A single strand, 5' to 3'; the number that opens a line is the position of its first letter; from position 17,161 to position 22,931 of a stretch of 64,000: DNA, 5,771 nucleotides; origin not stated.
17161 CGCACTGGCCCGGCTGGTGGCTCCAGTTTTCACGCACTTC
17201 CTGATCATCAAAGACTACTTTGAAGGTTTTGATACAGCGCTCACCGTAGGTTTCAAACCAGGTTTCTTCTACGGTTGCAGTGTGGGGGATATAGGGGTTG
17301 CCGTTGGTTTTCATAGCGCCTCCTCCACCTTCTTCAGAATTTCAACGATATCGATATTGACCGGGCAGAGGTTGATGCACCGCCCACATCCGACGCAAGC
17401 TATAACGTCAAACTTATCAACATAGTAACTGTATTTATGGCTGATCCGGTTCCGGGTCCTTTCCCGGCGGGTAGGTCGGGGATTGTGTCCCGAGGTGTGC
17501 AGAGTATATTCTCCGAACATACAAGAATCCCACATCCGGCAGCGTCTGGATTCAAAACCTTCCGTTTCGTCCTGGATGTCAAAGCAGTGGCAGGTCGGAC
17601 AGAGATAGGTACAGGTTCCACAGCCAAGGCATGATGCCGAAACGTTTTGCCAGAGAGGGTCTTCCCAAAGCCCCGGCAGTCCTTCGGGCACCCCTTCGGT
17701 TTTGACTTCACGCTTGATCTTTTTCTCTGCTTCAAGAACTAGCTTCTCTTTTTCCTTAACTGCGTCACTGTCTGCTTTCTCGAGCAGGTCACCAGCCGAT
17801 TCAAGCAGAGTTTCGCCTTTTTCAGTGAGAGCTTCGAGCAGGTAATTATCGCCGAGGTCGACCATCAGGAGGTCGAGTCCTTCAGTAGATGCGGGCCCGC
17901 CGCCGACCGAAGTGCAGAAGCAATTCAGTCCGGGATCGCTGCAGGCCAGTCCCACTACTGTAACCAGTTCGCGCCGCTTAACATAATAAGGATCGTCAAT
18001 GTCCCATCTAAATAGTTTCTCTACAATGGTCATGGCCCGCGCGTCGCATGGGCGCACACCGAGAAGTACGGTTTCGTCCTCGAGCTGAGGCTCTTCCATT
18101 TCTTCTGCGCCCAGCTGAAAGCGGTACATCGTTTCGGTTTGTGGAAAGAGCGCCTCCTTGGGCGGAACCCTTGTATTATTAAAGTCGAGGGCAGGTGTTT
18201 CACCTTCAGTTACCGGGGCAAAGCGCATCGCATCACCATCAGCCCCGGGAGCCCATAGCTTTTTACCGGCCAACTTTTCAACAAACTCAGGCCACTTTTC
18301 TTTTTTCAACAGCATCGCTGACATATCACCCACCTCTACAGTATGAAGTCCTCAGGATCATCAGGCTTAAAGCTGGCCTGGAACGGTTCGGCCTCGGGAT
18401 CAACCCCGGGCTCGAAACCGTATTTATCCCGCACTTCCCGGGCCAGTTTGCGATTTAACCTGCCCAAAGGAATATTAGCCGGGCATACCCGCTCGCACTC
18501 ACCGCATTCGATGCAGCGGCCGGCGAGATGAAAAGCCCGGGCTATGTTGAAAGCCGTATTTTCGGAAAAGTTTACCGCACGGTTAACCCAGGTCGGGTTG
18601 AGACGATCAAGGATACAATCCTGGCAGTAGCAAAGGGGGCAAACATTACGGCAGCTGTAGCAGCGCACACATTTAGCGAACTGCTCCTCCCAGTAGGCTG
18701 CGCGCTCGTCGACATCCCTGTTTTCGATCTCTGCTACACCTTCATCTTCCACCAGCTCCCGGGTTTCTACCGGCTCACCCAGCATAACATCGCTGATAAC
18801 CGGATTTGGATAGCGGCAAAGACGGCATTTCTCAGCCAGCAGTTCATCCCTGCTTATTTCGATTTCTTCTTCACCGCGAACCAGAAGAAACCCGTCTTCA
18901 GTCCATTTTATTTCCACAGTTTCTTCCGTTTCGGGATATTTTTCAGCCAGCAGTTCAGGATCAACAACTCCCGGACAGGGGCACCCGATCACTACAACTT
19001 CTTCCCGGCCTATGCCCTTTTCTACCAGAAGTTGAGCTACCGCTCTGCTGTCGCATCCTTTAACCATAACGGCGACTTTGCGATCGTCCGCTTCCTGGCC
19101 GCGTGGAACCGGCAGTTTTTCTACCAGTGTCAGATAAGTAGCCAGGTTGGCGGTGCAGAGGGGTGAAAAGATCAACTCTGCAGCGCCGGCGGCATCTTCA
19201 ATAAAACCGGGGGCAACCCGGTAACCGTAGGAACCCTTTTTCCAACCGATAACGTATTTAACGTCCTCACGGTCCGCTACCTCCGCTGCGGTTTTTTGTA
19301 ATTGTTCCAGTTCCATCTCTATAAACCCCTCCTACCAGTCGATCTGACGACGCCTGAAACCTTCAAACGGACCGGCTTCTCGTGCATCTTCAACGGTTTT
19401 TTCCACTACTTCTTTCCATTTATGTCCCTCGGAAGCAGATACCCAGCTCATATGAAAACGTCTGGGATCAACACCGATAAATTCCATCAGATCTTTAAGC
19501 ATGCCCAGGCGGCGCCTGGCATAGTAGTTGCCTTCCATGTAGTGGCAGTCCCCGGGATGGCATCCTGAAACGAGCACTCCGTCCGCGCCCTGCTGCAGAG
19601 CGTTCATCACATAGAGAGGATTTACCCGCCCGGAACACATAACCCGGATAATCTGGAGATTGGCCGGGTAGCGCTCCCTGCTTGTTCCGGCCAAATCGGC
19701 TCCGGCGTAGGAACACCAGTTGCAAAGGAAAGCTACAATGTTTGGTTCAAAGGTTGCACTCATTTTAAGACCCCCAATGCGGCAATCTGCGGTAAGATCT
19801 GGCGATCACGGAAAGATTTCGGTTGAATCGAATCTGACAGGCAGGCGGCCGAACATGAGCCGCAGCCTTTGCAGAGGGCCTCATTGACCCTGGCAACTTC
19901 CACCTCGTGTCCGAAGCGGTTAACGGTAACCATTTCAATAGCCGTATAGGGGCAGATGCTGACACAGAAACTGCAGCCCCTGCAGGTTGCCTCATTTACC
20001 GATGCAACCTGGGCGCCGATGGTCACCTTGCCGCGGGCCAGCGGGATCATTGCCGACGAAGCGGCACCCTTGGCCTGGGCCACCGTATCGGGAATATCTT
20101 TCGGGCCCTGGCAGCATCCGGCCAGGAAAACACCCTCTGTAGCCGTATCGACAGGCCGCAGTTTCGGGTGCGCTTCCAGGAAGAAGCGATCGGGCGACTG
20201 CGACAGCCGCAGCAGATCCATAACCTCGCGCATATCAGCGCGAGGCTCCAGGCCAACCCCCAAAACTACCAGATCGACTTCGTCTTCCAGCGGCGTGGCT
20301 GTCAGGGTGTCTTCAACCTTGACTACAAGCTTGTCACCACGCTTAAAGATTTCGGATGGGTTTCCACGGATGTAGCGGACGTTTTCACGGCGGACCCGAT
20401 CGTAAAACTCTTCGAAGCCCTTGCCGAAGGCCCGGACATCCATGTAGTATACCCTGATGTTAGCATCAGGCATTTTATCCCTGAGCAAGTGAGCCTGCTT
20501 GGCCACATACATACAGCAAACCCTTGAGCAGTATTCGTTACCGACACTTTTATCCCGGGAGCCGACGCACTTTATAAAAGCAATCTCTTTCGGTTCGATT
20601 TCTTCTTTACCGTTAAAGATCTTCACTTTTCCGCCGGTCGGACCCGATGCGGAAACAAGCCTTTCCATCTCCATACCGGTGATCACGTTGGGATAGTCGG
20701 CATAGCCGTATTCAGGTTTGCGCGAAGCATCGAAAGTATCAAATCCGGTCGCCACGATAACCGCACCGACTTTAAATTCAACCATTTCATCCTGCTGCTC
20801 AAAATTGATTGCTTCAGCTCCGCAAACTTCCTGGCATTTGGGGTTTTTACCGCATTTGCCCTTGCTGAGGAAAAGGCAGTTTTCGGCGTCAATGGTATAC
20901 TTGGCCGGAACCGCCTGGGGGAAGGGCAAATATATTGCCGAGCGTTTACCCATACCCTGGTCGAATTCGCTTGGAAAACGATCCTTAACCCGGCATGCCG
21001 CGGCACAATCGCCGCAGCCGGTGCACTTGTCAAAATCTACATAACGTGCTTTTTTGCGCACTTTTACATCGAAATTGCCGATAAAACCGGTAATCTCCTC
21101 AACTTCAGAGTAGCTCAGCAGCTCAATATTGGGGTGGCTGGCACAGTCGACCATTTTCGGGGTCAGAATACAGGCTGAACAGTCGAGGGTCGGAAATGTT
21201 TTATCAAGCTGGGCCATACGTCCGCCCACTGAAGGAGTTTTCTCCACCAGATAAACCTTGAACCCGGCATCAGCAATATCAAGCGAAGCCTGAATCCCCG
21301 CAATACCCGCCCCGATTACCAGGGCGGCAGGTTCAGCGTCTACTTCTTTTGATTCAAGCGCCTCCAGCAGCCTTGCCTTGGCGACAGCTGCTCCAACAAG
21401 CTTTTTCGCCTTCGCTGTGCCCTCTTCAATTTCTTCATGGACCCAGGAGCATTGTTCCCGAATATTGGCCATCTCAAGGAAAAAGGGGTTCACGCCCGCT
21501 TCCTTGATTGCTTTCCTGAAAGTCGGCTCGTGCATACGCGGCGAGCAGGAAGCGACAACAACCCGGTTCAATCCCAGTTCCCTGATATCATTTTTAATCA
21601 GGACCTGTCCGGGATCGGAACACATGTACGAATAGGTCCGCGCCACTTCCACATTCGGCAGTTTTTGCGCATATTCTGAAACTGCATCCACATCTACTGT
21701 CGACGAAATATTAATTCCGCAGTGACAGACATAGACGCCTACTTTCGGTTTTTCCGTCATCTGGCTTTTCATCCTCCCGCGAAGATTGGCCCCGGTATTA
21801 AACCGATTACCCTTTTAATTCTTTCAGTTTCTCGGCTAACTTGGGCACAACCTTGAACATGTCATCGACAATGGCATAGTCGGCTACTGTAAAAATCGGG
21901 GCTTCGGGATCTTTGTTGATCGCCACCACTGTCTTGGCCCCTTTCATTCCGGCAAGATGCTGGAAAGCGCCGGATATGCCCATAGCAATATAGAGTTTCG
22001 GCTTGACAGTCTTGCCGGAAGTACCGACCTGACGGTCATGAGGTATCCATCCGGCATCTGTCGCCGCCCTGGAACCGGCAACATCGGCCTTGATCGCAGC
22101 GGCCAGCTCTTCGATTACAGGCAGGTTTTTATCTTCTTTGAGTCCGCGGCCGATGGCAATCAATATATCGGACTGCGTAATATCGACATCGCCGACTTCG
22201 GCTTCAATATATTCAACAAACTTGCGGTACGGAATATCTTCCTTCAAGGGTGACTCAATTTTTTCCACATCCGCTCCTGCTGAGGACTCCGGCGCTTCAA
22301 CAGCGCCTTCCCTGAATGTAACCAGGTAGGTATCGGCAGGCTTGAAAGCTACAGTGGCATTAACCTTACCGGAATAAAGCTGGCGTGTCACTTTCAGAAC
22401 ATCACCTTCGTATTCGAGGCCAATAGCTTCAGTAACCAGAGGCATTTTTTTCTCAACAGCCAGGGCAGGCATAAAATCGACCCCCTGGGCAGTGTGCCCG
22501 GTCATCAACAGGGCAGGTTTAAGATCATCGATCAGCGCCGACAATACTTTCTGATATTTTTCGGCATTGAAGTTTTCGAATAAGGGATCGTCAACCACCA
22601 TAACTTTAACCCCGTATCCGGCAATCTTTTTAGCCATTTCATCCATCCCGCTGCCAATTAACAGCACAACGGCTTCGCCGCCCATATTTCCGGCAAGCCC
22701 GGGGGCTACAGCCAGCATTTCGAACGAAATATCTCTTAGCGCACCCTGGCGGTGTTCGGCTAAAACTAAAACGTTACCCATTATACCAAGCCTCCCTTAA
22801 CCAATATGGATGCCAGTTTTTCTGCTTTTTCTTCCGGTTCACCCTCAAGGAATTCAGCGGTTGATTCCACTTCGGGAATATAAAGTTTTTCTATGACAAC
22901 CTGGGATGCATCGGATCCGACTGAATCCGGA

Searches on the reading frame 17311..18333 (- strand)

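Call 18: search_protein_families(library=pfam, proteins=[window:17311-18333:-], max_evalue=0.00001)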
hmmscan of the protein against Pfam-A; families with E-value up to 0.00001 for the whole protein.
window:17311-18333:- (340 aa): 5 families
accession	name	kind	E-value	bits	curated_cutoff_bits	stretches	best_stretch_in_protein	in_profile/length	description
PF17179.9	Fer4_22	-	3e-33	115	27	1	234-327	1-95/95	4Fe-4S dicluster domain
PF13237.11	Fer4_10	-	5.3e-07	29.9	25.5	0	308-325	4-21/53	4Fe-4S dicluster domain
PF12797.12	Fer4_2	-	2.2e-06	27.7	24.5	0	307-325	4-22/22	4Fe-4S binding domain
PF00037.32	Fer4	-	3.3e-06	27.1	21.1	0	312-326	7-21/24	4Fe-4S binding domain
PF14697.11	Fer4_21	-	7.3e-06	26.5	35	0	312-326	40-54/59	4Fe-4S dicluster domain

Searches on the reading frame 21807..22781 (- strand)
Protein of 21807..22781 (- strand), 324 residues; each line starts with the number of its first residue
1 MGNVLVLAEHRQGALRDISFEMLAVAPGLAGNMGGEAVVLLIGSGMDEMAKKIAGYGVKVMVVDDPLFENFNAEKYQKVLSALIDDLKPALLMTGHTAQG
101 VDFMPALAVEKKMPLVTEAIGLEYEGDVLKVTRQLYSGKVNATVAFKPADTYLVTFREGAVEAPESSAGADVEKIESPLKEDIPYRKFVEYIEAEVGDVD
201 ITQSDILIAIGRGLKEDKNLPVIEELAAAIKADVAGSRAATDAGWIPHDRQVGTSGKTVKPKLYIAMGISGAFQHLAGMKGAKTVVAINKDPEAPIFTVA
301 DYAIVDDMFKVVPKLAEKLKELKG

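Call 7: search_protein_families(library=ncbifam, proteins=[window:21807-22781:-])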
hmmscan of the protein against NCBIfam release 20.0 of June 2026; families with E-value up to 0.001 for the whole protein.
window:21807-22781:- (324 aa): 5 families
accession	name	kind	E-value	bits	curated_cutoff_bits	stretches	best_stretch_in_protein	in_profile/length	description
NF042970.1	AcrlCoAredClosAcrA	equivalog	8.6e-67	225.8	600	2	122-321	153-359/360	acryloyl-CoA reductase electron transfer subunit beta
NF038209.1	mft_etfA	equivalog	1.7e-44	152.4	240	1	34-319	24-302/303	mycofactocin-associated electron transfer flavoprotein alpha subunit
NF008884.0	PRK11916.1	equivalog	1e-40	140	528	1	47-319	38-310/312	electron transfer flavoprotein subunit alpha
NF002889.0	PRK03363.1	equivalog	1.9e-31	109.5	549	1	198-319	189-311/313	electron transfer flavoprotein subunit alpha/FixB family protein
NF051845.1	EtFlavAlphaProt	equivalog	1.1e-25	90.5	600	1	4-321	93-401/406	electron transfer flavoprotein subunit alpha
